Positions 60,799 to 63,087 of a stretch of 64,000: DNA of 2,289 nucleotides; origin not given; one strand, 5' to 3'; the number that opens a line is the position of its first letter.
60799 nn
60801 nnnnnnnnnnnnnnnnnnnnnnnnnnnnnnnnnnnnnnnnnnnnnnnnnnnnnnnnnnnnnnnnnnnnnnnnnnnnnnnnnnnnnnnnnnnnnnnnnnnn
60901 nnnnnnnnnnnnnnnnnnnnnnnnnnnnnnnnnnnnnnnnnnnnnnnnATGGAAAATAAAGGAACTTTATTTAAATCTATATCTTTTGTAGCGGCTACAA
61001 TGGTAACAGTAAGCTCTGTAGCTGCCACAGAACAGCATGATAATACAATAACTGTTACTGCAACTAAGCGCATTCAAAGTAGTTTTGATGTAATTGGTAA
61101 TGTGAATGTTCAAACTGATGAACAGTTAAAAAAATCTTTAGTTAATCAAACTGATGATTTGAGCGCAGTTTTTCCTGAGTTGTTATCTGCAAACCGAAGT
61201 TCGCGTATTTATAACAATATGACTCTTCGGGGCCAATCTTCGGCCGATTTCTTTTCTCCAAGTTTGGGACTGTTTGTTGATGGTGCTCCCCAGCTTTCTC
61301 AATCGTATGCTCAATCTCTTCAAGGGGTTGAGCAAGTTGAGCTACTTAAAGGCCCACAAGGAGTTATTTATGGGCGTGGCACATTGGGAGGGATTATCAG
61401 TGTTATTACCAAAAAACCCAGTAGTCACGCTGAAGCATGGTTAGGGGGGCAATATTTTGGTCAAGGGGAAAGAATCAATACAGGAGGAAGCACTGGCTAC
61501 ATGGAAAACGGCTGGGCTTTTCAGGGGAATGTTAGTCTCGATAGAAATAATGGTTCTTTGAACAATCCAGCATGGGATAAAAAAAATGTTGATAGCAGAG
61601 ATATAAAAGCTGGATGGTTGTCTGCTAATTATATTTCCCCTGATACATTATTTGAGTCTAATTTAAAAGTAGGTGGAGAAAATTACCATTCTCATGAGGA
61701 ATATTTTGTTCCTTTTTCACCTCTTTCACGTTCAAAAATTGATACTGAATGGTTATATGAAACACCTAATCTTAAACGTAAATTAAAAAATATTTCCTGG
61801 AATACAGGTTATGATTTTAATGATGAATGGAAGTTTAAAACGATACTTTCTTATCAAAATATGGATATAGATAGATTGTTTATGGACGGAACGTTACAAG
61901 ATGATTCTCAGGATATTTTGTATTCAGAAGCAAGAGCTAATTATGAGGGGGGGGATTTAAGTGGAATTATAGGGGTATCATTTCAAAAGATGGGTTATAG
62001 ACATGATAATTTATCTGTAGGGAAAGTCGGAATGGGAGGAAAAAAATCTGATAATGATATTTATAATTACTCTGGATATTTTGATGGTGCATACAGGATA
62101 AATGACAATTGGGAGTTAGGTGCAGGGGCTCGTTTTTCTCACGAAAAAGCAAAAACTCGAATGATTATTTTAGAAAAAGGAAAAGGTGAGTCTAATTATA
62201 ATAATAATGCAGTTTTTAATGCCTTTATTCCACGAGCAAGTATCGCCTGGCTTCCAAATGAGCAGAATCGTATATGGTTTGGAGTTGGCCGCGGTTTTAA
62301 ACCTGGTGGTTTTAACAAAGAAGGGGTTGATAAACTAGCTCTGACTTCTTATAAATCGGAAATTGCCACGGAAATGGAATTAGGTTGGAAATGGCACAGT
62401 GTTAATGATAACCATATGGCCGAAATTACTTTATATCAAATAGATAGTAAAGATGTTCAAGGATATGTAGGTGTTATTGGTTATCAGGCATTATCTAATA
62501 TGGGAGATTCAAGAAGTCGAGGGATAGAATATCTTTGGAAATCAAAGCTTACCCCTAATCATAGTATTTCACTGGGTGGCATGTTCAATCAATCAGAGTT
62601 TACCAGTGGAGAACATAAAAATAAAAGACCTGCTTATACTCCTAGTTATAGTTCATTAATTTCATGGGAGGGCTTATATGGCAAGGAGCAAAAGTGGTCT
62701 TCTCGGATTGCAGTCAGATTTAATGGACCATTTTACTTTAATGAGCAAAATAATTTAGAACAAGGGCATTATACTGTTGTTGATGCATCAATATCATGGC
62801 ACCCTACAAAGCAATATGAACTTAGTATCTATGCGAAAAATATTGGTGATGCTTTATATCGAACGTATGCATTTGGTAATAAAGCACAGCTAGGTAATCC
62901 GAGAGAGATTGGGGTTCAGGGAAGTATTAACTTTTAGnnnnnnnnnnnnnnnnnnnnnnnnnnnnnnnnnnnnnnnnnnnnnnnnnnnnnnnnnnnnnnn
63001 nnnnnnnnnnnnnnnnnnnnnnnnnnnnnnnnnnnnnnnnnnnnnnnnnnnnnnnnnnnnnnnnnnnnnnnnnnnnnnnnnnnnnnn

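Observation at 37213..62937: Yersiniabactin-like HMWP2/HMWP1 assembly line without salicylate synthase, aryl-AMP ligase or AraC regulator, and with an extra methyltransferase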

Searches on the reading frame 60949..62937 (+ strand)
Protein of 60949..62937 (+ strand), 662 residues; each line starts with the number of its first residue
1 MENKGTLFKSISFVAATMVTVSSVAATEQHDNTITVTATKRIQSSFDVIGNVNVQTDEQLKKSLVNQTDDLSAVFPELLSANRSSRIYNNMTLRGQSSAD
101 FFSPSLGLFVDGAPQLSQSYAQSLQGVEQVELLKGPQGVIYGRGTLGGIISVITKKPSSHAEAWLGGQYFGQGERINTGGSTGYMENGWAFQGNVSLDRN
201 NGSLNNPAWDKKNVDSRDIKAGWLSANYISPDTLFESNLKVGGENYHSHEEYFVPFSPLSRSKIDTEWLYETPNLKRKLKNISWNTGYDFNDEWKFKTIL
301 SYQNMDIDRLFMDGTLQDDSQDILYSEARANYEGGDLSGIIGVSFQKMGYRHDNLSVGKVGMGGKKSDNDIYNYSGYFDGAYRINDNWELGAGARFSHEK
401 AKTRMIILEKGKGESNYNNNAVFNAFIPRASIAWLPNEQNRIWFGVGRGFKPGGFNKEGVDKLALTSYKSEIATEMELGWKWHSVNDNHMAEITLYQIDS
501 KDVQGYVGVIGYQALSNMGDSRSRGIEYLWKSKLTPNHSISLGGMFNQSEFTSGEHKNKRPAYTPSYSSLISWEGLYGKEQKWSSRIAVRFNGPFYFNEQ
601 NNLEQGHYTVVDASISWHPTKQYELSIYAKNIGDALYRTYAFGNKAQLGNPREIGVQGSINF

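Call 4: search_protein_families(proteins=[window:60949-62937:+], library=ncbifam, max_evalue=0.00001)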
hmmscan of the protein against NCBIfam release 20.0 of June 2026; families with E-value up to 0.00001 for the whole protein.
window:60949-62937:+ (662 aa): 20 families
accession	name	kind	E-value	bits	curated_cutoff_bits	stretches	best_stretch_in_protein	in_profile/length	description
TIGR01783.1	TonB-siderophor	subfamily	1.5e-53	182.4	223.5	2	370-662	359-649/649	TonB-dependent siderophore receptor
TIGR01786.1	TonB-hemlactrns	subfamily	8.8e-16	57.4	323.75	1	32-158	1-137/719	TonB-dependent hemoglobin/transferrin/lactoferrin family receptor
NF041535.1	TonB_rec_PqqU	equivalog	2.7e-15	55.7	1200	1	347-630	345-634/676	TonB-dependent receptor PqqU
TIGR01785.1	TonB-hemin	subfamily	7.4e-15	54.4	316.85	1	32-158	2-132/677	TonB-dependent heme/hemoglobin receptor family protein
NF053590.1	TonB_dep_TOL0244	equivalog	8e-15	54.5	645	1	424-641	358-584/604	TOL_0244 family TonB-dependent receptor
NF007465.0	PRK10044.1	equivalog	2.8e-10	39.1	803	1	53-160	84-192/726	ferrichrome porin FhuA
NF047944.1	FoxamRcptFoxA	equivalog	1.7e-09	36.5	1300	1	20-160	30-168/697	ferrioxamine B receptor FoxA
NF007478.2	PRK10064.1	equivalog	4e-09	35.3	745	0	15-158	14-161/663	catecholate siderophore receptor CirA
TIGR01779.1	TonB-B12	equivalog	6e-09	35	599.7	1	16-191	11-191/614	TonB-dependent vitamin B12 receptor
NF010010.0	PRK13483.1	equivalog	9.4e-09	33.8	927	1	14-160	15-168/660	ligand-gated channel protein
NF010011.0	PRK13484.1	equivalog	5.1e-08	31.6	1197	1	1-168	1-170/682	IreA family TonB-dependent siderophore receptor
NF010651.0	PRK14050.1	equivalog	8.6e-08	30.7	884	0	35-159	72-190/730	TonB-dependent siderophore receptor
NF010038.0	PRK13513.1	equivalog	1.5e-07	30.4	942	0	11-159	11-169/659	ligand-gated channel protein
NF007349.0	PRK09840.1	equivalog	1.5e-07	29.8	686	0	105-161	126-181/760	catecholate siderophore receptor Fiu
NF007926.1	PRK10641.1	equivalog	2.7e-07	29.5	836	1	9-170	3-171/617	TonB-dependent vitamin B12 receptor BtuB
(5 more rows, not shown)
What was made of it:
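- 60949..62937 (+): TonB-dependent siderophore receptor, transcribed divergently from the operon (PMI2596 homologue). TIGR01783 match at 182 bits, below that family's curated cut-off of 223.5 (call 4).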
